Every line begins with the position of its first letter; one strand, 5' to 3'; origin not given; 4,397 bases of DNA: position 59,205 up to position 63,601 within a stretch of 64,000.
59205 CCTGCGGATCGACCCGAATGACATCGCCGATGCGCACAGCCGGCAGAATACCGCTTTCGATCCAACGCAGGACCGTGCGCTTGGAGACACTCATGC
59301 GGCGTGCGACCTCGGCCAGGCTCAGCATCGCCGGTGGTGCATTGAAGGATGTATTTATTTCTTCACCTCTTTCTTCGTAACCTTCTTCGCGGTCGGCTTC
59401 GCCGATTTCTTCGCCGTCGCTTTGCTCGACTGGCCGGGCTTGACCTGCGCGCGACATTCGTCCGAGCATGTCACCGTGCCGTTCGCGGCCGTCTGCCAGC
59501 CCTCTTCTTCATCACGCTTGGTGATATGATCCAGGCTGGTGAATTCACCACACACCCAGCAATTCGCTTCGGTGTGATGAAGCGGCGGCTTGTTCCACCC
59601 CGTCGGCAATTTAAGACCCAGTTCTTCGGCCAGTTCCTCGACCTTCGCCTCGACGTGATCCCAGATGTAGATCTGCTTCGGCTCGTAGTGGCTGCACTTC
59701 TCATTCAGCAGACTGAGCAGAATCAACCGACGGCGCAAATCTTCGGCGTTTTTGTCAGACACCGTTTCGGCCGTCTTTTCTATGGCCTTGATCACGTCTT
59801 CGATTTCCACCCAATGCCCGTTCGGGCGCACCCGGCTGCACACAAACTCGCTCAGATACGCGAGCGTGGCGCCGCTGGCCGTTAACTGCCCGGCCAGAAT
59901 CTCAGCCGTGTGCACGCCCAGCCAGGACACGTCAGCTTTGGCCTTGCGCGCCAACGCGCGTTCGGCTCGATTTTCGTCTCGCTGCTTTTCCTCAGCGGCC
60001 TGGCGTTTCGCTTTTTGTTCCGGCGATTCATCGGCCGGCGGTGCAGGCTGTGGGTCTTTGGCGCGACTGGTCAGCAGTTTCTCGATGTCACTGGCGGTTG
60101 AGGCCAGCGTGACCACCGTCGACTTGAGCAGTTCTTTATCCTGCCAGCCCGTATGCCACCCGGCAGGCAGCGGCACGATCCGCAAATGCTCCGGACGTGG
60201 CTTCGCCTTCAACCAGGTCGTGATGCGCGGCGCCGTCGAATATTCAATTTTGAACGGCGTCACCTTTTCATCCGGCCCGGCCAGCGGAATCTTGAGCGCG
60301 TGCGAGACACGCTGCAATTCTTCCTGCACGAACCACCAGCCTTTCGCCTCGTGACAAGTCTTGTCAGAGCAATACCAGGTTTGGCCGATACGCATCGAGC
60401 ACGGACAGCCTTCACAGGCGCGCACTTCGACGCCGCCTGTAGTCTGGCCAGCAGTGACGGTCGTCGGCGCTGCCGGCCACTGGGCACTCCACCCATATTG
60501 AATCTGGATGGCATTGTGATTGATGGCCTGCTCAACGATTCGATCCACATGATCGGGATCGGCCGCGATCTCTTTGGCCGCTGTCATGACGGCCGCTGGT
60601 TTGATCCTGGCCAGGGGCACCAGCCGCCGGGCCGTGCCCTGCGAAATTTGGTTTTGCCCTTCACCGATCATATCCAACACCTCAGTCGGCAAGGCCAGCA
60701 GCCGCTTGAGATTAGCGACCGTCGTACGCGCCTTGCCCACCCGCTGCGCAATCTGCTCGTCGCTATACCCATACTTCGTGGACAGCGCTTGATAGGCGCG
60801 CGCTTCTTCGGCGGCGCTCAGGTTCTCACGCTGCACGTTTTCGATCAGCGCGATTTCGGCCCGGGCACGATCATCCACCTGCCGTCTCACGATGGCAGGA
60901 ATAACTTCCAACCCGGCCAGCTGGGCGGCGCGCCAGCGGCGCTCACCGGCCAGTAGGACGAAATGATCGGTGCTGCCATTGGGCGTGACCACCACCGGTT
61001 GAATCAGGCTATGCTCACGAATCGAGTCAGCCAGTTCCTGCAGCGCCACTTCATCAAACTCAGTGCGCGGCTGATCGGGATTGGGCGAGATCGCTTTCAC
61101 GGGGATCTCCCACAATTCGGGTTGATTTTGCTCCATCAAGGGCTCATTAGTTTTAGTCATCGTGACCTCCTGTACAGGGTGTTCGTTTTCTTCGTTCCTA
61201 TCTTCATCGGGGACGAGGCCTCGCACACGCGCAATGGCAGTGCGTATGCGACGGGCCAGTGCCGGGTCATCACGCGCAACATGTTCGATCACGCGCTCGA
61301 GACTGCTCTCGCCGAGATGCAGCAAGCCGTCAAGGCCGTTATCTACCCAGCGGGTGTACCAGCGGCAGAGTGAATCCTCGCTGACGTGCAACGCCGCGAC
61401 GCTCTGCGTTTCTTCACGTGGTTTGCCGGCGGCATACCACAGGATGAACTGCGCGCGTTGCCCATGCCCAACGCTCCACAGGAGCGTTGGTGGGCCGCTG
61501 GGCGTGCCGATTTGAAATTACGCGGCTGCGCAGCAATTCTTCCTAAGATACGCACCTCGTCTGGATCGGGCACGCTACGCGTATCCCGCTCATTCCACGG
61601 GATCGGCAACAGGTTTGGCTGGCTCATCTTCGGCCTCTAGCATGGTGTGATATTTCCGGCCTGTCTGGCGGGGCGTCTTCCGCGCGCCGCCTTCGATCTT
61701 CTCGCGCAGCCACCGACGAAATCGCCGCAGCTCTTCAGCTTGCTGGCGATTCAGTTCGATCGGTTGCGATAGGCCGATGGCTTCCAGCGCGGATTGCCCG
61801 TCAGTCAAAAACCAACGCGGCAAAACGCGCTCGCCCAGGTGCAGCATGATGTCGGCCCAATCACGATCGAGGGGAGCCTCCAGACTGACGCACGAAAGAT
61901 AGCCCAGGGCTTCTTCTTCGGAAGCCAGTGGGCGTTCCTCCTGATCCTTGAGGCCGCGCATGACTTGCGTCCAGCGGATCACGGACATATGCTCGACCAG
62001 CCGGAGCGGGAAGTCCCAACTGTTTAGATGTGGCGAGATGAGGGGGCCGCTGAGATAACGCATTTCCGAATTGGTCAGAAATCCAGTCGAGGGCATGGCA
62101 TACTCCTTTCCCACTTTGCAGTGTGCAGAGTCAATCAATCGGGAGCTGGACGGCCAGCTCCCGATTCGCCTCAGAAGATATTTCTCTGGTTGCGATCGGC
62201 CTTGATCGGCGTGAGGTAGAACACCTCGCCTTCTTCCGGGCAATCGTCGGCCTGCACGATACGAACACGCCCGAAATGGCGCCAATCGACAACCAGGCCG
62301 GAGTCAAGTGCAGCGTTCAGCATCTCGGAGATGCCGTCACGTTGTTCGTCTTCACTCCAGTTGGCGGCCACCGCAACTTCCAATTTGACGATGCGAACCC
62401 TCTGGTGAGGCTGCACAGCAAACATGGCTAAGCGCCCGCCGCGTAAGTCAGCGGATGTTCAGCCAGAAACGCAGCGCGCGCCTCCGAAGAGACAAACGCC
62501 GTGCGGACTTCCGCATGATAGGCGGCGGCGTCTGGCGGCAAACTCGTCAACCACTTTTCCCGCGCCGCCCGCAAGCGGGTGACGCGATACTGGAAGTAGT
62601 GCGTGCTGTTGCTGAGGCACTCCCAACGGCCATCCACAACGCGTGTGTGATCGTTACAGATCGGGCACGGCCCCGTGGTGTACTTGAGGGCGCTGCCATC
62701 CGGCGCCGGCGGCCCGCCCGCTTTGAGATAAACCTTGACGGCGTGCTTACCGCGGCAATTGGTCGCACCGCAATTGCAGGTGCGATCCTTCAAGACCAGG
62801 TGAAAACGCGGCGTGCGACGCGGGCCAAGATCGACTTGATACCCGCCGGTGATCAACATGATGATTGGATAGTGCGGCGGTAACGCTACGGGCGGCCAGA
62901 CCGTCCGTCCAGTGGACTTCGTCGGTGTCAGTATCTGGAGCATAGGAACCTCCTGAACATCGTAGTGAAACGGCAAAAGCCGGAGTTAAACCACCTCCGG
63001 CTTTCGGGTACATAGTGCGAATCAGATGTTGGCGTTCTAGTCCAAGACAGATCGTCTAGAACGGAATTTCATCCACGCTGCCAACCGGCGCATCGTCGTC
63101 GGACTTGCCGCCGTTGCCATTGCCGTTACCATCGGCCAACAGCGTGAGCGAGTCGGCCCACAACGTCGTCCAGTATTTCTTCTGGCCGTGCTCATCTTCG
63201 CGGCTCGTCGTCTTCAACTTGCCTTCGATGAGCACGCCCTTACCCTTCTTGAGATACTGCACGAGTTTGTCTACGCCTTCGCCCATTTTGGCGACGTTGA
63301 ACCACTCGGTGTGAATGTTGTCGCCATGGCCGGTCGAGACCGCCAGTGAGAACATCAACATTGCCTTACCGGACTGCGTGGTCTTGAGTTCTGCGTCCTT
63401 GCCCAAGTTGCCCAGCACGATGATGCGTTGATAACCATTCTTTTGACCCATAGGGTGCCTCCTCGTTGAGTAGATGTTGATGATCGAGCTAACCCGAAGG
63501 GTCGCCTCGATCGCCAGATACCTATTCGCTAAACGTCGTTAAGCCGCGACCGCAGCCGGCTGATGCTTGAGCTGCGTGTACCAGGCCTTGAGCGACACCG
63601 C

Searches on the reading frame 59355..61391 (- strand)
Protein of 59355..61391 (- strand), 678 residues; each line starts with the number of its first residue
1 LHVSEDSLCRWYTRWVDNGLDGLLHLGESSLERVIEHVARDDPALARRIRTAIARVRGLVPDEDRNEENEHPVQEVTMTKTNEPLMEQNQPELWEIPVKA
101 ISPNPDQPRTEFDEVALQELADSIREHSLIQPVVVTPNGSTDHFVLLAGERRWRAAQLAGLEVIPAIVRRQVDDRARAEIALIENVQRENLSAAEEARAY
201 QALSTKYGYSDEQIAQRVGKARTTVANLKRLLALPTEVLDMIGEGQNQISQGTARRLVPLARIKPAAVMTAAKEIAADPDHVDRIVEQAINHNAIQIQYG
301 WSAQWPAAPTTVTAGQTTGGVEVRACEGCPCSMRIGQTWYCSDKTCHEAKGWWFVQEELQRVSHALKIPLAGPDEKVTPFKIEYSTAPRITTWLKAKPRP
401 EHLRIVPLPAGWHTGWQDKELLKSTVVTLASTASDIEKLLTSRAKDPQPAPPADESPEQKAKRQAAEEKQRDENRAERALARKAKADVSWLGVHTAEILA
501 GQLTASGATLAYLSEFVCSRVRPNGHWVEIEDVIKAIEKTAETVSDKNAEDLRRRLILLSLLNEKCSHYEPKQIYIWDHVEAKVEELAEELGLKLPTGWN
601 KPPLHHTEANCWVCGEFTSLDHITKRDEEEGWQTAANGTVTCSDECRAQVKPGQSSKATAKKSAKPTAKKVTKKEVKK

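Call 11: search_protein_families(library=pfam, proteins=[window:59355-61391:-], max_evalue=0.01)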
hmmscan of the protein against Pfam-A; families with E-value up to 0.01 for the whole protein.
window:59355-61391:- (678 aa): 4 families
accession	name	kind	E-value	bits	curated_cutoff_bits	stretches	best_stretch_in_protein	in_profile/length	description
PF02195.25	ParB_N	-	9.2e-31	106.2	26.3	1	92-187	2-95/95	ParB N-terminal domain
PF17762.8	HTH_ParB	-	6.5e-19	68.4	22.6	1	189-280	1-88/102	ParB HTH domain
PF13384.12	HTH_23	-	8.9e-07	29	24.6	0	1-24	27-50/50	Homeodomain-like domain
PF13551.12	HTH_29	-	1.6e-05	25.4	28.1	0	1-27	22-47/64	Winged helix-turn helix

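Call 33: find_homologous_proteins(query=window:59355-61391:-, max_evalue=1e-10)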
Query window:59355-61391:- (678 aa): 781 proteins with E <= 1e-10 among 8000 candidates; the best 120 are listed.
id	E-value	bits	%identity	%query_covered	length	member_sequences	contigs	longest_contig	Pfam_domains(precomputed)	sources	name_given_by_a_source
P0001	0.0e+0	1431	93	99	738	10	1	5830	PF13384.13,PF13551.13,PF13518.13,PF17762.9,PF02195.27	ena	-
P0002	5.7e-195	668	56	85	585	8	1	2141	PF17762.9,PF02195.27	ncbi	-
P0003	3.1e-193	662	53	89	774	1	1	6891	PF17762.9,PF02195.27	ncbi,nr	ncbi:Chromosome-partitioning protein Spo0J [Planctomycetaceae bacterium]|nr:Chromosome-partitioning 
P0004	1.0e-192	660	55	85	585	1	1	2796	PF17762.9,PF02195.27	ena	-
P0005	1.4e-191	657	52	92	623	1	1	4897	PF17762.9,PF02195.27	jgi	jgi:ParB/RepB/Spo0J family partition protein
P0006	5.9e-191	655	54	88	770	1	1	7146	PF17762.9,PF02195.27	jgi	jgi:ParB/RepB/Spo0J family partition protein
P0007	1.9e-187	643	56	81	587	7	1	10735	PF17762.9,PF02195.27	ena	-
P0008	1.7e-186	640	54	85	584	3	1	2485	PF17762.9,PF02195.27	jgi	-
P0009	5.3e-183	628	51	88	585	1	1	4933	PF17762.9,PF02195.27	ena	-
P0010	1.5e-176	607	51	83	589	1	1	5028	PF17762.9,PF02195.27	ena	-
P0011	8.7e-157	542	44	96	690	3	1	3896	PF13384.13,PF13551.13,PF17762.9,PF02195.27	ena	-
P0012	6.3e-140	486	46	82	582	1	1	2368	PF17762.9,PF02195.27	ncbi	-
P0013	9.8e-137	476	45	82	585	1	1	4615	PF17762.9,PF02195.27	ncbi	-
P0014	4.4e-126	440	45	82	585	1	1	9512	PF17762.9,PF02195.27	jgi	jgi:ParB/RepB/Spo0J family partition protein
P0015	2.4e-125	438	43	82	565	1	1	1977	PF17762.9,PF02195.27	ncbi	-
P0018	3.8e-118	414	41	85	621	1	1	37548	PF17762.9,PF02195.27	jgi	jgi:ParB/RepB/Spo0J family partition protein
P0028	1.6e-102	362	38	86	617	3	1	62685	PF17762.9,PF02195.27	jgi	jgi:ParB/RepB/Spo0J family partition protein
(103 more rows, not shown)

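Call 34: find_encoding_contigs(protein=P0007, flank=10000, max_places=2)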
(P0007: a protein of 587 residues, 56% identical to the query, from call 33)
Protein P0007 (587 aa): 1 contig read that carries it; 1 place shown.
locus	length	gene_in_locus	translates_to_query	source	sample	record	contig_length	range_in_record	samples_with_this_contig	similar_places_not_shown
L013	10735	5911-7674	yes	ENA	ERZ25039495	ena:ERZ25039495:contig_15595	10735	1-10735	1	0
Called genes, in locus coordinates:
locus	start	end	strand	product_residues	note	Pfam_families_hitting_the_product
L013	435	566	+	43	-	-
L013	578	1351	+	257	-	-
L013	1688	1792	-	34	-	-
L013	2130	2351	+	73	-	-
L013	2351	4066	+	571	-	PF04098:Rad52_Rad22 (faint)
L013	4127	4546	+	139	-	PF00436:SSB, PF01336:tRNA_anti-codon (faint)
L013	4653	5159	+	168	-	-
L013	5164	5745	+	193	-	-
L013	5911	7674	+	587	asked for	PF02195:ParB_N, PF17762:HTH_ParB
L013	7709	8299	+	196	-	-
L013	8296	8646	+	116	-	-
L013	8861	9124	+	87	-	-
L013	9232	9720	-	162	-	PF03008:DUF234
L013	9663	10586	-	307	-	PF01637:ATPase_2, PF13173:AAA_14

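Call 35: find_encoding_contigs(protein=P0018, flank=10000, max_places=2)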
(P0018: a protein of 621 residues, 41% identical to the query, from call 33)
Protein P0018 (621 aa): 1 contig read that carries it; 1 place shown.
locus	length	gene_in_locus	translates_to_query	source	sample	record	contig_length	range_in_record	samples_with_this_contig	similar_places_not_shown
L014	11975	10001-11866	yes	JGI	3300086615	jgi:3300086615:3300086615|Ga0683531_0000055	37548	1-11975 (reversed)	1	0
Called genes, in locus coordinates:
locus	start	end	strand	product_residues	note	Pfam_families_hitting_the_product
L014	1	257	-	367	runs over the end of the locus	-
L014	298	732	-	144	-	-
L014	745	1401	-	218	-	-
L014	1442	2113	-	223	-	-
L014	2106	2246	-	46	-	-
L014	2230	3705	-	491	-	PF05133:SPP1_portal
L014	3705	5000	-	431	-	-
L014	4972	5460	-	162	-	-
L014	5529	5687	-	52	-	-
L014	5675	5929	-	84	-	-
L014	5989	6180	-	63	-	-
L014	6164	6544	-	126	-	PF00196:GerE, PF08281:Sigma70_r4_2 (weak)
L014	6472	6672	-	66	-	-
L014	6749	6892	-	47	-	-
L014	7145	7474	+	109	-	-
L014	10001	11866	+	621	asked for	PF02195:ParB_N, PF17762:HTH_ParB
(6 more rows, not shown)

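Call 36: find_encoding_contigs(protein=P0028, flank=10000, max_places=2)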
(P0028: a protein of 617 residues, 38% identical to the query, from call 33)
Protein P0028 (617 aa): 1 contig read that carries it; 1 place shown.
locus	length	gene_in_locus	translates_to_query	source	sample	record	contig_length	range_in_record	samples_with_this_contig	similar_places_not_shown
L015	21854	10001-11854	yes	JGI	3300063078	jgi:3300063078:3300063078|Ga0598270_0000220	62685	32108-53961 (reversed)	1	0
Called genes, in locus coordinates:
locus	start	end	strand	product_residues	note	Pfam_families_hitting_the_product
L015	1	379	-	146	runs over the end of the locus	-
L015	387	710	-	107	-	-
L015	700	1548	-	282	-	-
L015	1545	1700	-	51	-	-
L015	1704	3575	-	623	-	-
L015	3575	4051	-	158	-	-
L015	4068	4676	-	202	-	PF05491:WHD_RuvB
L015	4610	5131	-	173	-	PF00004:AAA (weak)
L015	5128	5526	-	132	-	-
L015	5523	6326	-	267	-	-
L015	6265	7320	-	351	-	-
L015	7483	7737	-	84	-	-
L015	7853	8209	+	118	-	-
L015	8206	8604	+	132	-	-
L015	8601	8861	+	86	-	-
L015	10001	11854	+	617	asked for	PF02195:ParB_N, PF17762:HTH_ParB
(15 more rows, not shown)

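Call 96: search_solved_structures(query=L013:578-1351:+, max_evalue=1)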
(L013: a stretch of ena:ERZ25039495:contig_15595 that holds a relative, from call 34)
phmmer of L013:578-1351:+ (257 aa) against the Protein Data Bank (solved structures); distinct sequences matched with E-value up to 1: 5.
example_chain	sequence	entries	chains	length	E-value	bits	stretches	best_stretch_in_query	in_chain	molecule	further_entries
6pim_A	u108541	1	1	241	0.074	16.2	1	103-199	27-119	Protocadherin-1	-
6vfp_A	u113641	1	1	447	0.2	14.8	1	103-199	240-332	Protocadherin-1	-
6bx7_A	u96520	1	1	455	0.2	14.8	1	103-199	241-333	Protocadherin-1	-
6mga_A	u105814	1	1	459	0.21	14.7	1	103-199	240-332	Protocadherin-1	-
3guw_A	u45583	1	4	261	0.69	13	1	113-160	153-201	uncharacterized protein AF_1765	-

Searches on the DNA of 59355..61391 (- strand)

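Call 86: search_rna_families(sources=[L013, L016, L026, L025], threshold=gathering)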
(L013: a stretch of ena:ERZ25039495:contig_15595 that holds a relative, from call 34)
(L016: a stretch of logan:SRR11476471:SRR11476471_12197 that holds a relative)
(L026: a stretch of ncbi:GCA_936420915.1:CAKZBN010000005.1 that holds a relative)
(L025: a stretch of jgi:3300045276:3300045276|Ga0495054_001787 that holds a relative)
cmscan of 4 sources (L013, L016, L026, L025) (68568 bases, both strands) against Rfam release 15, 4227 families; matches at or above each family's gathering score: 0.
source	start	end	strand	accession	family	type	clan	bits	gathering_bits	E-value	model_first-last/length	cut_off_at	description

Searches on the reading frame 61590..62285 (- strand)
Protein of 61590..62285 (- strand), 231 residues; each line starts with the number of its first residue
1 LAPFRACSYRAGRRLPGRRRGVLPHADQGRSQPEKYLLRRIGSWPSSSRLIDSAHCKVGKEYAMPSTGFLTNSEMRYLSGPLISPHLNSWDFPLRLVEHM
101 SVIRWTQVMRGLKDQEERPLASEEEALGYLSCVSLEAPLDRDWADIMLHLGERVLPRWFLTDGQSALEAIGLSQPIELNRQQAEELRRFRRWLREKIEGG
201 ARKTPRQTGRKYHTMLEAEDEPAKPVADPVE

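Call 11: search_protein_families(library=pfam, proteins=[window:61590-62285:-], max_evalue=0.01)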
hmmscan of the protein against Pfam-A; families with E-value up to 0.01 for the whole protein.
window:61590-62285:- (231 aa): 0 families

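Call 27: search_protein_families(library=phrogs, proteins=[window:61590-62285:-], max_evalue=0.01)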
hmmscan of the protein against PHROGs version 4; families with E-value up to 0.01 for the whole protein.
window:61590-62285:- (231 aa): 0 families

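Call 97: search_solved_structures(query=window:61590-62285:-, max_evalue=1)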
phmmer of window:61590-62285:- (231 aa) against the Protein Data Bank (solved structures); distinct sequences matched with E-value up to 1: 1.
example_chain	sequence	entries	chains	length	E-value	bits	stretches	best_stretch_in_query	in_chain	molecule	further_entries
7y17_C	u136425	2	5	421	0.91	12.8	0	75-124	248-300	LAS1 protein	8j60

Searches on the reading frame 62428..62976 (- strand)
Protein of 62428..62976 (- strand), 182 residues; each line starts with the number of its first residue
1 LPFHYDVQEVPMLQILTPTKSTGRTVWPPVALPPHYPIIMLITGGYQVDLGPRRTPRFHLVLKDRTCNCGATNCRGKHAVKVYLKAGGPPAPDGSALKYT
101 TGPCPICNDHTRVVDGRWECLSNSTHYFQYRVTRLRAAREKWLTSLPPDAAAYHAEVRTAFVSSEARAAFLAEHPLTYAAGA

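Call 26: search_protein_families(library=pfam, proteins=[window:62428-62976:-], max_evalue=0.05)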
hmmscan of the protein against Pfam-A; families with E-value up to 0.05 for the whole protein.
window:62428-62976:- (182 aa): 0 families

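Call 95: search_solved_structures(query=window:62428-62976:-, max_evalue=1)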
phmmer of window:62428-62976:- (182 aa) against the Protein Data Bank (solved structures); distinct sequences matched with E-value up to 1: 0.

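Call 98: find_homologous_proteins(query=window:62428-62976:-, max_evalue=0.00001)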
Query window:62428-62976:- (182 aa): 15 proteins with E <= 0.00001 among 245 candidates.
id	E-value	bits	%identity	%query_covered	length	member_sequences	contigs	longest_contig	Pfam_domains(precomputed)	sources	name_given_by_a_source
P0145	4.4e-106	371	93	94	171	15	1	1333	-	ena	-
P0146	9.3e-74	265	73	94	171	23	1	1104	-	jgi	jgi:hypothetical protein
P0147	3.5e-72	260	70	94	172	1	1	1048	-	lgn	-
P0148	4.2e-72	260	71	94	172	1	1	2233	-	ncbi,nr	ncbi:MAG TPA: hypothetical protein VLG46_00060 [Anaerolineae bacterium]|nr:hypothetical protein [Ana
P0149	1.0e-69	252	90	65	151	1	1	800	-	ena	-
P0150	1.1e-67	246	65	94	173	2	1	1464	-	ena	-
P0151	1.5e-65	239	63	84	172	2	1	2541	-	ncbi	-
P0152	9.7e-65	236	64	94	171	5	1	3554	-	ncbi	-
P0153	1.9e-63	232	66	87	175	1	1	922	-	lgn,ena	-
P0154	3.3e-63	231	63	80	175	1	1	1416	-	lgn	-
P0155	4.4e-62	227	62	94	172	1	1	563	-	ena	-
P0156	5.4e-60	221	60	90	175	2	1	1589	-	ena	-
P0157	6.1e-58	214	68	76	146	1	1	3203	-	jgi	jgi:hypothetical protein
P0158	6.6e-52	194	61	79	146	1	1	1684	-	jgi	jgi:hypothetical protein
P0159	1.1e-30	125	65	59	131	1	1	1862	-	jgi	jgi:hypothetical protein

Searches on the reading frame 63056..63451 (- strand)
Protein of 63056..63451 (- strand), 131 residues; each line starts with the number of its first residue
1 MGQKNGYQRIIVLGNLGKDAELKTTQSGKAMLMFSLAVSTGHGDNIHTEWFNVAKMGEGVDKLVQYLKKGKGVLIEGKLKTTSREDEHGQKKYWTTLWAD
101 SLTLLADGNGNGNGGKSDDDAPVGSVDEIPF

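Call 26: search_protein_families(library=pfam, proteins=[window:63056-63451:-], max_evalue=0.05)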
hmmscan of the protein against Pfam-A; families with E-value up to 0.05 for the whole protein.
window:63056-63451:- (131 aa): 2 families
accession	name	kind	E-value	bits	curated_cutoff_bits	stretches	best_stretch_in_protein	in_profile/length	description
PF00436.31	SSB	-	2.1e-22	79.6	26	1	8-104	2-103/104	Single-strand binding protein family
PF10574.14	UPF0552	-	0.029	14.2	22.2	1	67-100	29-65/224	Arp2/3-interacting proteins Arpin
